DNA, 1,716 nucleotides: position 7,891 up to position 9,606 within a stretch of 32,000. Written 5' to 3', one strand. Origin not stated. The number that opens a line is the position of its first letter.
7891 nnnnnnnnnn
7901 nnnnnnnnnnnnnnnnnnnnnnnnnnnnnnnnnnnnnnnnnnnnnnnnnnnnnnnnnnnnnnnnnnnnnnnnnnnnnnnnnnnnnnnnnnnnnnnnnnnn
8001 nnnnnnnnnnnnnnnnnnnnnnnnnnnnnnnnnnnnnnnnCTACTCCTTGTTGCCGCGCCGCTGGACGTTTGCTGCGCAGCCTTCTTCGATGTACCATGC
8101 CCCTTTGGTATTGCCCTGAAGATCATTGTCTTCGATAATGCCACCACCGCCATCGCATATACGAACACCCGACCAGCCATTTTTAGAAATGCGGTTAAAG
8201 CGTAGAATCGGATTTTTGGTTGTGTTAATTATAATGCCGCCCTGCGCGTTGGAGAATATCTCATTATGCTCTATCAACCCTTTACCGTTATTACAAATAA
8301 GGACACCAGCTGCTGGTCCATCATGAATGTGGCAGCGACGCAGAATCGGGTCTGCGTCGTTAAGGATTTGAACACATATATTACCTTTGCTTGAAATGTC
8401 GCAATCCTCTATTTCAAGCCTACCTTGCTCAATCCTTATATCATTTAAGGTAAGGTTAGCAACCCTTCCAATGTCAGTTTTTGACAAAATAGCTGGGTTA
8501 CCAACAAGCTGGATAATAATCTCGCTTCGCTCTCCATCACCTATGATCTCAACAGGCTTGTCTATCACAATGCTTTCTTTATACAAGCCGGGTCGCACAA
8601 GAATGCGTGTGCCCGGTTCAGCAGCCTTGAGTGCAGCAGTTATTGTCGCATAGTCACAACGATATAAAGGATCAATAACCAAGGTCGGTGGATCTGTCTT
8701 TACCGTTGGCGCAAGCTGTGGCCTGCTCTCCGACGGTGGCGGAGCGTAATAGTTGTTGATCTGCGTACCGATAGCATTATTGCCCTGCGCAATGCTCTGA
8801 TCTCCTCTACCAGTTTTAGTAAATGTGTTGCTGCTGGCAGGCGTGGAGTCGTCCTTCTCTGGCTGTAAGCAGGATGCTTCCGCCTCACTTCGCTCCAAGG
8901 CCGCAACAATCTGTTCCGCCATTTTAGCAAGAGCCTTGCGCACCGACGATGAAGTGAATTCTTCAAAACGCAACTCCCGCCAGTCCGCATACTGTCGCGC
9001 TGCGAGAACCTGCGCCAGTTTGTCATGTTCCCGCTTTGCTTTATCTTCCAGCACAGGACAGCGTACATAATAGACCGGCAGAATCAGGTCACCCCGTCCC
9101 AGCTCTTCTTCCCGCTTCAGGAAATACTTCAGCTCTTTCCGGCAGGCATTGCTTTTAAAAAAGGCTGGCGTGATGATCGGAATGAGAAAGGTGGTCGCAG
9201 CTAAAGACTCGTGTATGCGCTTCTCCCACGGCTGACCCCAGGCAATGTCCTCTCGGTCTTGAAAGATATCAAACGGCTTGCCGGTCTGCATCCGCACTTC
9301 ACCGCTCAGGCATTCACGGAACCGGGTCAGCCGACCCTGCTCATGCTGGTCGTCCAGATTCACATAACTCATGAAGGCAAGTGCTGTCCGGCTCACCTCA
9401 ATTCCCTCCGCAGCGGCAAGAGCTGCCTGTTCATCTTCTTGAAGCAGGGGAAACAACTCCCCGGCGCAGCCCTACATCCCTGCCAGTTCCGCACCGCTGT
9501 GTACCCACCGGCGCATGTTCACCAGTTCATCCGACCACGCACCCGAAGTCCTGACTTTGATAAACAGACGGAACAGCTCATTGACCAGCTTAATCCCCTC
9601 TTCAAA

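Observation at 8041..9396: Stand-alone TIR domain fused to a parallel beta-helix, AT-rich and wedged between conserved genes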

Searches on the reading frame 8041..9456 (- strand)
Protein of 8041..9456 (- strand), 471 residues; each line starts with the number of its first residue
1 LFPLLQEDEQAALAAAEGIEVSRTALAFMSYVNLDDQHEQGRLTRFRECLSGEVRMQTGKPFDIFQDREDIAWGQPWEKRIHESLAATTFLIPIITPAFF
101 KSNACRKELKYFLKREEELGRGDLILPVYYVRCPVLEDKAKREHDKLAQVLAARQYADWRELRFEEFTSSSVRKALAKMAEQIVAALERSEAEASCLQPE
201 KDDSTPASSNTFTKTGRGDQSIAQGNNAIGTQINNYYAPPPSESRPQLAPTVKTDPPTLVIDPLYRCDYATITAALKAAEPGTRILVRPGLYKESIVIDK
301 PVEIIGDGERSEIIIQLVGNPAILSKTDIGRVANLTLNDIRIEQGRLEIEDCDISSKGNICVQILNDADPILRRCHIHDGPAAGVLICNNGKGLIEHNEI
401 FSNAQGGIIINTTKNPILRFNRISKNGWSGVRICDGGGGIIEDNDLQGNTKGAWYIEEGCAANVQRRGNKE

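Call 3: search_protein_families(library=pfam, proteins=[window:8041-9456:-], max_evalue=0.1)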
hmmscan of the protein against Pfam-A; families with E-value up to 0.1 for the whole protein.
window:8041-9456:- (471 aa): 6 families
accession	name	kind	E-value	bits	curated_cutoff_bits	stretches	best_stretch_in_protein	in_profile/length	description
PF13229.12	Beta_helix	-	3e-17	63.1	25.9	1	342-463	28-152/158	Right handed beta helix region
PF13676.11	TIR_2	-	2.6e-11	44.5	28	1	62-162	25-111/122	TIR domain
PF01582.25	TIR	-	1e-07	32.3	21.3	1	28-192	2-162/179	TIR domain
PF05048.19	NosD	-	5.9e-06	26.3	23.6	1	362-456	63-156/212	Periplasmic copper-binding protein (NosD)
PF01095.25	Pectinesterase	-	0.053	12.7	27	1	267-315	10-65/298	Pectinesterase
PF07602.17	DUF1565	-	0.096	12.4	20.3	0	269-313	15-65/257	Protein of unknown function (DUF1565)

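Call 4: search_protein_families(library=padloc, proteins=[window:8041-9456:-], max_evalue=0.1)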
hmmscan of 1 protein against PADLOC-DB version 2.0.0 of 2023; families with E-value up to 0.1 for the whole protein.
window:8041-9456:- (471 aa): 2 families
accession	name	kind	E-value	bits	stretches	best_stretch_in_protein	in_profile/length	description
PDLC05062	PDC-S66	-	2.9e-08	31.5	1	62-130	176-242/282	-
PDLC02403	Aga_TIR-PNTD1-PNTD2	-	0.042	10.9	1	62-129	30-98/443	Class I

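Call 6: find_homologous_proteins(query=window:8041-9396:-)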
Query window:8041-9396:- (451 aa): 1456 proteins with E <= 0.001 among 8000 candidates; the best 120 are listed.
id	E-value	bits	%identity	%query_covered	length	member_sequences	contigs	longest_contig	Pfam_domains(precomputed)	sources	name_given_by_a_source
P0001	0.0e+0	1033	100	100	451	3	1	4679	PF13229.13,PF01582.26,PF22842.4,PF13676.12,PF05048.20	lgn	-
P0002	3.7e-204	697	81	84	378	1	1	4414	PF13229.13,PF01582.26,PF22842.4,PF13676.12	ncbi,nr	ncbi:MAG: TIR domain-containing protein, partial [Candidatus Electrothrix sp. AR5]|nr:TIR domain-con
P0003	5.2e-201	686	68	100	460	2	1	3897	PF13229.13,PF01582.26,PF07602.18,PF01095.26,PF22842.4,PF13676.12,PF05048.20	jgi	-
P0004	6.6e-191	653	67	100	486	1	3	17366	PF13229.13,PF01582.26,PF01095.26,PF22842.4,PF13676.12,PF05048.20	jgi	jgi:F-box protein 11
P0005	1.0e-190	652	66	100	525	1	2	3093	PF13229.13,PF01582.26,PF01095.26,PF22842.4,PF13676.12,PF05048.20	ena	-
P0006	2.6e-189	648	50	96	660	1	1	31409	PF13229.13,PF22842.4,PF13676.12,PF05048.20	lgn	-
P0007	8.9e-188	643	54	97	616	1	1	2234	PF13229.13,PF22842.4,PF13676.12,PF12188.14,PF05048.20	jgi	-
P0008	4.2e-187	640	66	100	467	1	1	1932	PF13229.13,PF01582.26,PF13676.12,PF05048.20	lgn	-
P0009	4.5e-187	640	52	97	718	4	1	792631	PF13229.13,PF19079.6,PF13676.12,PF12188.14,PF05048.20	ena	-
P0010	2.0e-186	638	65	100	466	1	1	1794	PF13229.13,PF01582.26,PF22842.4,PF13676.12,PF05048.20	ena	-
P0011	3.9e-184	631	65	100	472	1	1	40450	PF13229.13,PF01582.26,PF13676.12,PF05048.20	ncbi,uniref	ncbi:right-handed parallel beta-helix repeat-containing protein [Candidatus Electronema sp. JM]|unir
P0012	7.8e-184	630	65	100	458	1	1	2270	PF13229.13,PF01582.26,PF22842.4,PF13676.12,PF05048.20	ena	-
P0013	1.9e-183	628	63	100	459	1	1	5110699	PF13229.13,PF01582.26,PF07602.18,PF22842.4,PF13676.12,PF05048.20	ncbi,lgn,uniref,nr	ncbi:MAG: right-handed parallel beta-helix repeat-containing protein [Candidatus Electrothrix aestua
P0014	7.0e-183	626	65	98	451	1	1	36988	PF13229.13,PF01582.26,PF22842.4,PF13676.12,PF05048.20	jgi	jgi:F-box protein 11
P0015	2.3e-182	625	51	99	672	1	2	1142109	PF13229.13,PF19079.6,PF22842.4,PF13676.12,PF12188.14,PF05048.20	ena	-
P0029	2.0e-175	602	52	99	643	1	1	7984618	PF13229.13,PF22842.4,PF13676.12,PF05048.20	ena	-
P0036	4.6e-171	588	55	96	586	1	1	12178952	PF13229.13,PF13676.12,PF05048.20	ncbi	-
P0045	5.7e-169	581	45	98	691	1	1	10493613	PF13229.13,PF22842.4,PF13676.12,PF05048.20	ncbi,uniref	ncbi:right-handed parallel beta-helix repeat-containing protein [Streptomyces chartreusis]|uniref:ri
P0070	3.3e-163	562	60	100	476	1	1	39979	PF13229.13,PF01582.26,PF13676.12,PF05048.20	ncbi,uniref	ncbi:right-handed parallel beta-helix repeat-containing protein [Candidatus Electronema sp. JM]|unir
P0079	6.0e-162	557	59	100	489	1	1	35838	PF13229.13,PF01582.26,PF13676.12,PF05048.20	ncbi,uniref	ncbi:right-handed parallel beta-helix repeat-containing protein [Candidatus Electronema sp. PJ]|unir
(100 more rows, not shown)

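Call 7: search_protein_families(library=ncbifam, proteins=[window:8041-9396:-], max_evalue=0.1)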
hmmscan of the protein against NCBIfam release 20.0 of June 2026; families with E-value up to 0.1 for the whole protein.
window:8041-9396:- (451 aa): 7 families
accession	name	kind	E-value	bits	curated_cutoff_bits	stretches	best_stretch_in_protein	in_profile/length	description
NF040588.1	FxsC_Nterm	equivalog_domain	4.4e-15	56.1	130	1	8-167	4-180/182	TIR-like protein FxsC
TIGR04247.1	NosD_copper_fam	subfamily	6.5e-10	38.1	300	2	252-289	1-38/377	nitrous oxide reductase family maturation protein NosD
TIGR03804.1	para_beta_helix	repeat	3.2e-06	26.7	19.45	1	364-407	1-43/44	parallel beta-helix repeat protein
NF058526.1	Thoeris_type3_ThcB4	equivalog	5.7e-05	22.1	220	1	41-91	154-204/375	Thoeris type III anti-phage system protein ThcB4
NF042941.1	Retron_TIR_antiphage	equivalog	0.00021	20.2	600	1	43-109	368-432/464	TIR domain-containing anti-phage reverse transcriptase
TIGR03805.1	beta_helix_1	subfamily_domain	0.00096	18.3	141.5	1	253-433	2-177/314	parallel beta-helix domain-containing protein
NF047854.1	LIC10774_subfam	equivalog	0.0085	15.1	380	1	249-287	80-124/358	LIC10774/LIC10365 family surface protein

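Call 21: find_encoding_contigs(protein=P0013, flank=8000, max_places=2)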
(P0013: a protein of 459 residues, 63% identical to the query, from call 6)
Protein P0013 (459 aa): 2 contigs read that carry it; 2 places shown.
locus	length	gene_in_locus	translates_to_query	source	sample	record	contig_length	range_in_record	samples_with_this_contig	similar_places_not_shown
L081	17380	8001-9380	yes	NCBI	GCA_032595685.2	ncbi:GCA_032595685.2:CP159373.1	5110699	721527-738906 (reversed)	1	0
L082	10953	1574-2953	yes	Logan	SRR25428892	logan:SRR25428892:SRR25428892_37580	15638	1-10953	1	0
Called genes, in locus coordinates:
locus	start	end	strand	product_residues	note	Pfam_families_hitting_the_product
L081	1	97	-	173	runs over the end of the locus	PF02517:Rce1-like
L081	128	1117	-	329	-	-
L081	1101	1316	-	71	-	PF13304:AAA_21 (weak)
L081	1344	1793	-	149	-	PF00005:ABC_tran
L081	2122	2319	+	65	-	-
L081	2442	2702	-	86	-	-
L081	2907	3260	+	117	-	PF01527:HTH_Tnp_1 (weak)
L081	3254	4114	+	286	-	PF00665:rve, PF13683:rve_3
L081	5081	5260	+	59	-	-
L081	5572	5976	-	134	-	-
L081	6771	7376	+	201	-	PF04381:RdgC (weak)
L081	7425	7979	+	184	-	-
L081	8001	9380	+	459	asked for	PF01582:TIR, PF13676:TIR_2, PF07602:DUF1565 (weak), PF22842:Pel9A-like_beta_helix (weak), PF05048:NosD, PF13229:Beta_helix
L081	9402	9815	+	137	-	PF08814:XisH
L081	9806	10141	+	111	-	PF08869:XisI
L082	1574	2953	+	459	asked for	PF01582:TIR, PF13676:TIR_2, PF07602:DUF1565 (weak), PF22842:Pel9A-like_beta_helix (weak), PF05048:NosD, PF13229:Beta_helix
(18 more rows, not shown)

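Call 22: find_encoding_contigs(protein=P0045, flank=8000, max_places=2)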
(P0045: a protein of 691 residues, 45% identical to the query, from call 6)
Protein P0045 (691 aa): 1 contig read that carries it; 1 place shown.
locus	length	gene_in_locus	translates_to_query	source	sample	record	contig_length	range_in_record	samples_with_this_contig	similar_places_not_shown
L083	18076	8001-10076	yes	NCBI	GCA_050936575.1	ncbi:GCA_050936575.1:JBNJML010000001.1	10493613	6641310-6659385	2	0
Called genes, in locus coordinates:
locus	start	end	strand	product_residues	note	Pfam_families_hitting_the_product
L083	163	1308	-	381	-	PF09084:NMT1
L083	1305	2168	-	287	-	PF00528:BPD_transp_1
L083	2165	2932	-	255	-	PF20703:nSTAND1 (faint), PF00005:ABC_tran, PF13304:AAA_21 (faint)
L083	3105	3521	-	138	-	PF01475:FUR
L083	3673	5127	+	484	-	PF00199:Catalase, PF06628:Catalase-rel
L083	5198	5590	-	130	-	PF00571:CBS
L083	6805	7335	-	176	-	-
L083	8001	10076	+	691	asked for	PF13676:TIR_2, PF22842:Pel9A-like_beta_helix (weak), PF13229:Beta_helix, PF05048:NosD, PF13229:Beta_helix, PF05048:NosD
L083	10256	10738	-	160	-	PF19809:DUF6292 (weak)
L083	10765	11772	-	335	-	PF11799:IMS_C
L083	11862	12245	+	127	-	PF19746:DUF6233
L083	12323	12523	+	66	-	-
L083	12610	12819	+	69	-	PF19711:DUF6207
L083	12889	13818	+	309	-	PF02735:Ku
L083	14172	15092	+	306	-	-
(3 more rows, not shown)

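Call 23: find_encoding_contigs(protein=P0029, flank=6000, max_places=1)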
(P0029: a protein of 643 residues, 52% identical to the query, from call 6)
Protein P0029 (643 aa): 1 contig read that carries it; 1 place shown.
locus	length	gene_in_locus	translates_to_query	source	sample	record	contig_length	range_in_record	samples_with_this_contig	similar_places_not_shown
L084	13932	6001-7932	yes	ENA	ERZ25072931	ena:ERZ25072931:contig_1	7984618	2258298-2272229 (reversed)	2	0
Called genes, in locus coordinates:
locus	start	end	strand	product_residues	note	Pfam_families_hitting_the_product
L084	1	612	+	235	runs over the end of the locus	PF00106:adh_short, PF01370:Epimerase (weak), PF08659:KR (weak), PF13460:NAD_binding_10 (weak), PF13561:adh_short_C2, PF23441:SDR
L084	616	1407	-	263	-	PF00459:Inositol_P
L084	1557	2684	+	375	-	PF00296:Bac_luciferase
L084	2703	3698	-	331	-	PF02900:LigB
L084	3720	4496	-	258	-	PF12146:Hydrolase_4, PF00561:Abhydrolase_1, PF12697:Abhydrolase_6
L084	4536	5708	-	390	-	PF00296:Bac_luciferase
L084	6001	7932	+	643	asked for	PF13676:TIR_2, PF05048:NosD, PF22842:Pel9A-like_beta_helix (faint), PF13229:Beta_helix, PF05048:NosD, PF13229:Beta_helix, PF05048:NosD, PF13229:Beta_helix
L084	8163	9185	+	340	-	PF04199:Cyclase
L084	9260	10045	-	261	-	-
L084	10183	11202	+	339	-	-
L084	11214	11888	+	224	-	PF00481:PP2C (faint), PF13672:PP2C_2, PF07228:SpoIIE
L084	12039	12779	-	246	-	-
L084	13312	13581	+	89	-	-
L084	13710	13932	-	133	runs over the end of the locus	PF01850:PIN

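Call 24: find_encoding_contigs(protein=P0036, flank=6000, max_places=1)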
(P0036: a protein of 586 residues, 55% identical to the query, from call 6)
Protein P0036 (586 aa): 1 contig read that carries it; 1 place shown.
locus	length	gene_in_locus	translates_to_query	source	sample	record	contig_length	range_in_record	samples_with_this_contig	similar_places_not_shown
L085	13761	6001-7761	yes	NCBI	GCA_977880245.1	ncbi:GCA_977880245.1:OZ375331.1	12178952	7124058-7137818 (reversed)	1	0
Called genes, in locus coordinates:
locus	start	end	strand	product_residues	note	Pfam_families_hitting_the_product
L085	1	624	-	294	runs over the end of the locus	-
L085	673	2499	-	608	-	-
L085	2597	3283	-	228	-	PF00300:His_Phos_1 (weak)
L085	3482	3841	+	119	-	PF01250:Ribosomal_S6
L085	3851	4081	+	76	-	PF01084:Ribosomal_S18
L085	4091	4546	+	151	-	PF01281:Ribosomal_L9_N, PF03948:Ribosomal_L9_C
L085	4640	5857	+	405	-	PF13489:Methyltransf_23, PF02353:CMAS (weak), PF07021:MetW, PF08241:Methyltransf_11, PF08242:Methyltransf_12, PF13649:Methyltransf_25, PF13847:Methyltransf_31 (weak)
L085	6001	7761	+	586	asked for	PF13676:TIR_2, PF13229:Beta_helix, PF05048:NosD, PF13229:Beta_helix, PF05048:NosD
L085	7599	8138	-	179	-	-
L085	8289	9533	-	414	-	PF00266:Aminotran_5, PF01041:DegT_DnrJ_EryC1 (weak), PF01053:Cys_Met_Meta_PP (weak), PF00266:Aminotran_5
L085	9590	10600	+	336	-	-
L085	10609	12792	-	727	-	PF02225:PA, PF04389:Peptidase_M28, PF04253:TFR_dimer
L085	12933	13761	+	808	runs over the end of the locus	PF12704:MacB_PCD, PF02687:FtsX, PF12704:MacB_PCD, PF02687:FtsX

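Call 25: find_encoding_contigs(protein=P0015, flank=6000, max_places=1)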
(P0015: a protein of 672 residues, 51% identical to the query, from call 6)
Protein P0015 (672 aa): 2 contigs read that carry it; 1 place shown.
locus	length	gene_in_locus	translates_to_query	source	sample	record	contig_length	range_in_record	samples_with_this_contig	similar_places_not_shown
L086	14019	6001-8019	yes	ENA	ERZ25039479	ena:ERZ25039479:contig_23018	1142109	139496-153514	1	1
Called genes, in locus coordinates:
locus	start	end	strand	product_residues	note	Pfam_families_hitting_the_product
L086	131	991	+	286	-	PF08668:HDOD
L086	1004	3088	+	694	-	PF13185:GAF_2 (weak), PF00989:PAS (weak), PF08448:PAS_4, PF13426:PAS_9, PF02518:HATPase_c, PF00072:Response_reg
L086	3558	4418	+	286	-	PF08668:HDOD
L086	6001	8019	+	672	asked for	PF13676:TIR_2, PF05048:NosD, PF13229:Beta_helix, PF05048:NosD, PF13229:Beta_helix, PF05048:NosD, PF13229:Beta_helix, PF05048:NosD, +3 more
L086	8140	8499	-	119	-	PF22677:Ble-like_N, PF00903:Glyoxalase, PF18029:Glyoxalase_6 (weak)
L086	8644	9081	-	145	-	PF01850:PIN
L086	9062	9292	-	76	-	PF19891:DUF6364 (weak)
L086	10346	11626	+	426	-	PF00083:Sugar_tr, PF06609:TRI12 (weak), PF07690:MFS_1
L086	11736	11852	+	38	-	-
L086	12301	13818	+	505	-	PF01011:PQQ, PF13360:PQQ_2 (faint)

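Call 26: find_encoding_contigs(protein=P0011, flank=6000, max_places=1)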
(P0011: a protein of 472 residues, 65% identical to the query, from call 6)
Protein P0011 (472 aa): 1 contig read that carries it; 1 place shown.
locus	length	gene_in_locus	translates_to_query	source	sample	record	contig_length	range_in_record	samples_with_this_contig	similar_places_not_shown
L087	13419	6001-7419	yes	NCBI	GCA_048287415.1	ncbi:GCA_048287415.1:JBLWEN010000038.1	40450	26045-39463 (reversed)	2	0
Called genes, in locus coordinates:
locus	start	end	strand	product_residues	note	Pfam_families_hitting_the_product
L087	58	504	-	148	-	PF13328:HD_4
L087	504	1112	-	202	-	-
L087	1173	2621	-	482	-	-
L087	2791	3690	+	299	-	PF00348:polyprenyl_synt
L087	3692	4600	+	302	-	PF00005:ABC_tran, PF13304:AAA_21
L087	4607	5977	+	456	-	-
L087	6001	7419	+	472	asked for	PF01582:TIR (weak), PF13676:TIR_2, PF13229:Beta_helix, PF05048:NosD (weak)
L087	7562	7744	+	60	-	-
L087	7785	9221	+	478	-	PF02934:GatB_N, PF02637:GatB_Yqey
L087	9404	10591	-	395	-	PF13439:Glyco_transf_4, PF13579:Glyco_trans_4_4, PF20706:GT4-conflict (weak), PF00534:Glycos_transf_1, PF13692:Glyco_trans_1_4, PF13524:Glyco_trans_1_2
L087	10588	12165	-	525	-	PF01408:GFO_IDH_MocA, PF22725:GFO_IDH_MocA_C3, PF02894:GFO_IDH_MocA_C, PF25084:LbH_EIF2B (weak), PF00132:Hexapep, PF25087:GMPPB_C (weak), PF14602:Hexapep_2 (faint)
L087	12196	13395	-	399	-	PF01041:DegT_DnrJ_EryC1, PF01053:Cys_Met_Meta_PP (weak), PF00266:Aminotran_5 (faint), PF01212:Beta_elim_lyase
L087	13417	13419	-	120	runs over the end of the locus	PF02261:Asp_decarbox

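Call 27: predict_structure(alignment_id=A1)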
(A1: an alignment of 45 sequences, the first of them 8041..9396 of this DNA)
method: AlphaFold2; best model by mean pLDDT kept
length: 451 residues; sequences in the alignment: 45
mean_pLDDT: 83.4   pTM: 0.52
mean pLDDT of the five models: 83.4, 82.6, 82.5, 82.4, 80.5
residues with pLDDT >= 90: 282; 70-90: 89; 50-70: 18; < 50: 62
segments of 3 or more residues with pLDDT < 50: 53-55, 177-232
pLDDT, mean of each block of 10 residues (from residue 1): 74 79 92 93 76 54 77 92 88 87 92 92 93 88 92 94 89 59 38 33 33 33 39 76 91 96 96 94 96 87 87 96 95 94 96 98 96 97 97 93 97 96 97 96 94 92
secondary structure, 60 per line:
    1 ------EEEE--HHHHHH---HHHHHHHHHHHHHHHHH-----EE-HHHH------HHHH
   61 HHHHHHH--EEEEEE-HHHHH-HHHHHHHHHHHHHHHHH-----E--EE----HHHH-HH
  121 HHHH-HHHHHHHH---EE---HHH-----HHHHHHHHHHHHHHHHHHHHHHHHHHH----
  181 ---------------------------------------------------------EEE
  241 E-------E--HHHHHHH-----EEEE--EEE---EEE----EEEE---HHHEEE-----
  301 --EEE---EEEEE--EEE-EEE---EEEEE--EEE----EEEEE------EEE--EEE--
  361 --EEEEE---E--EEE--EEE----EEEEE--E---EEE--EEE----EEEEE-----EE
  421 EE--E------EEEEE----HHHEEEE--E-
elements in order: E7-10 H13-18 H22-38 H47-50 H57-67 E70-75 H77-81 H83-99 H114-117 H119-124 H126-133 H150-176 E238-241 H252-258 E264-267 E270-272 E276-278 E283-286 E293-295 E303-305 E309-313 E316-318 E320-322 E326-330 E333-335 E340-344 E351-353 E356-358 E363-367 E374-376 E379-381 E386-390 E397-399 E402-404 E409-413 E419-422 E432-436 E444-447
